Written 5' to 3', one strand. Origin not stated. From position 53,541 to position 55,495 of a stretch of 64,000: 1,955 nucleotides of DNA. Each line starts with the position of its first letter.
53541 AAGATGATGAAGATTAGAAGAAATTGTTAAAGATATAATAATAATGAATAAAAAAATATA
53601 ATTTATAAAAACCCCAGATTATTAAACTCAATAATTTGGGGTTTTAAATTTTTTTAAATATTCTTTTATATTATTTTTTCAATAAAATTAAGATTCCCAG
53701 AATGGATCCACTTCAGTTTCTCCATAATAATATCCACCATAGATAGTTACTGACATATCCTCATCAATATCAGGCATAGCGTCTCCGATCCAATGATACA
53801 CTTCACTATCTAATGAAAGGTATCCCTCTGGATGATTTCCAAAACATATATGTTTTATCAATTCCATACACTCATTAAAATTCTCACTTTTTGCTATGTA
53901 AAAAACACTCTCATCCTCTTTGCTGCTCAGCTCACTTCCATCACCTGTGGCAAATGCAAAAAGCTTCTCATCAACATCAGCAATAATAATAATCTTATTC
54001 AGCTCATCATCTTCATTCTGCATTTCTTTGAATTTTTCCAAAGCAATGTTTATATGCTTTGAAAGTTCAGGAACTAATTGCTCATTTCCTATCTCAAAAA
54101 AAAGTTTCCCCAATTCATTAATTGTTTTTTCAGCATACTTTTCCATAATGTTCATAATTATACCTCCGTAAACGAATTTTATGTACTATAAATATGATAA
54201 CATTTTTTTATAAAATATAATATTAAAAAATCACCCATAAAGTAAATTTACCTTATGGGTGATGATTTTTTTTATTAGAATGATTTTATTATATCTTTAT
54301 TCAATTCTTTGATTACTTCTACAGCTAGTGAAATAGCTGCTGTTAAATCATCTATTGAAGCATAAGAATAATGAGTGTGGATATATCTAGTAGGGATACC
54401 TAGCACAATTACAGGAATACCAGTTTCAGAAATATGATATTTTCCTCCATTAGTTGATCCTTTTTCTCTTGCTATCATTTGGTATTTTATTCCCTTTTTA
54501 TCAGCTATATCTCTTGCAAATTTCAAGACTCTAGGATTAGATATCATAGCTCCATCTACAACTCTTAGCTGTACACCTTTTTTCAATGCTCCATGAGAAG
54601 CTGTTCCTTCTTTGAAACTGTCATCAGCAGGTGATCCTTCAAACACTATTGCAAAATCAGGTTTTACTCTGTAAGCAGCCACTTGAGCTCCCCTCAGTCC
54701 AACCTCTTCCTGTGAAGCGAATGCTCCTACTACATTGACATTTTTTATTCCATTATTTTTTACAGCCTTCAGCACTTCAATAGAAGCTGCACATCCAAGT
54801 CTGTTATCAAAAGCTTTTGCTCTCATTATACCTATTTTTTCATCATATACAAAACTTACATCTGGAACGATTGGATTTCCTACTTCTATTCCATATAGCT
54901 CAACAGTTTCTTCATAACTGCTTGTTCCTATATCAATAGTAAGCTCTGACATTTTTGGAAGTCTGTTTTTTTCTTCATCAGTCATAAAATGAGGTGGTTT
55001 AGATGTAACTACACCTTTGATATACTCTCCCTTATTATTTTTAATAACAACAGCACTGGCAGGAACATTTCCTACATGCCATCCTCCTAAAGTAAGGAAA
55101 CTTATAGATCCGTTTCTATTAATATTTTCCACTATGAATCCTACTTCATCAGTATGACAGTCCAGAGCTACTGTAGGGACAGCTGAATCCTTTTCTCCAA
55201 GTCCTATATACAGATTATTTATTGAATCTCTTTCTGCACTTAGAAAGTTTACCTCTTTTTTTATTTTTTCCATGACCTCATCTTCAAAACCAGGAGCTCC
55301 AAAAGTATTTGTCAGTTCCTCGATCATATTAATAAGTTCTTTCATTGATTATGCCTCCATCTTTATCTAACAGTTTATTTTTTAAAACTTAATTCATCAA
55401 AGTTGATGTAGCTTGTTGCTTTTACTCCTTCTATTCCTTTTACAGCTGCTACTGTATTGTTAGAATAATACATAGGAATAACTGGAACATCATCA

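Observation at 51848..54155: Compositionally distinct convergent gene pair of unknown function next to the defence island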

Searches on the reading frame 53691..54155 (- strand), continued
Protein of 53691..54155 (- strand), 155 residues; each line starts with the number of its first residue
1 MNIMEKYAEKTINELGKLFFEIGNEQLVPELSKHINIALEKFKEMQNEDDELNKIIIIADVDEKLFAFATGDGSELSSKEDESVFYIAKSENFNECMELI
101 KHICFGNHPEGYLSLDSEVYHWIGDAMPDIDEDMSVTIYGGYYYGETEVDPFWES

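Call 102: find_encoding_contigs(protein=P0054, flank=6000, max_places=2)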
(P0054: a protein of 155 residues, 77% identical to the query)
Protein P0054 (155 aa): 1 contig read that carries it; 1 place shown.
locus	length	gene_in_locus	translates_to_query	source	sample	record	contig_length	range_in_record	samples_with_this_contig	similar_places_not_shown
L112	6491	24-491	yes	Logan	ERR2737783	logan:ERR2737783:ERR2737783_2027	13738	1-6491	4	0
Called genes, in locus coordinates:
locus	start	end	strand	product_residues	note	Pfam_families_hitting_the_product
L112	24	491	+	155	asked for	-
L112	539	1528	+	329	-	-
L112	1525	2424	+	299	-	PF05175:MTS (weak), PF01135:PCMT (weak), PF13489:Methyltransf_23 (weak), PF13679:Methyltransf_32, PF13847:Methyltransf_31, PF08241:Methyltransf_11, PF08242:Methyltransf_12, PF13649:Methyltransf_25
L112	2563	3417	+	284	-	-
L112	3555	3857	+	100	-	-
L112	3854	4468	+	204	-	PF13310:Virulence_RhuM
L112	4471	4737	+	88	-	PF13310:Virulence_RhuM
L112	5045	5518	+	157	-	PF00583:Acetyltransf_1, PF13673:Acetyltransf_10 (weak), PF13508:Acetyltransf_7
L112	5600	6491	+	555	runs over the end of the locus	PF03577:Peptidase_C69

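Call 112: find_related_loci(query=A1, collection=viral_contigs, flank=5000)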
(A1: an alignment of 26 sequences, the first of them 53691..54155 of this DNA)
Query A1 (155 aa) in viral_contigs; peptide patterns used: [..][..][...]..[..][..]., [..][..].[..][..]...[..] (x = any residue, [..] = any of these).
422 stretches matched a pattern, but none encodes a relative of the query by tblastn (E <= 1e-3).

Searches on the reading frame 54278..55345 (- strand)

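Call 6: search_protein_families(library=pfam, proteins=[window:54278-55345:-], max_evalue=1)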
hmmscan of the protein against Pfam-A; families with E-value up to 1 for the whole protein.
window:54278-55345:- (356 aa): 6 families
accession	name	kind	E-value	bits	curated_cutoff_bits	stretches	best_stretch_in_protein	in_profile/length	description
PF05343.19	Peptidase_M42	-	3.1e-79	266.5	23.2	1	50-340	8-292/292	M42 glutamyl aminopeptidase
PF01546.33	Peptidase_M20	-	1.5e-11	45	24.6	1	168-346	22-205/206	Peptidase family M20/M25/M40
PF02127.20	Peptidase_M18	-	6e-05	22.5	24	1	253-340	336-427/432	Aminopeptidase I zinc metalloprotease (M18)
PF04389.22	Peptidase_M28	-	0.00048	20.4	21.3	1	178-225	30-78/193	Peptidase family M28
PF13848.12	Thioredoxin_6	-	0.12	12.7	27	1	23-71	119-168/184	Thioredoxin-like domain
PF01552.22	Pico_P2B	-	0.17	12.5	27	1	4-36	3-34/101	Picornavirus 2B protein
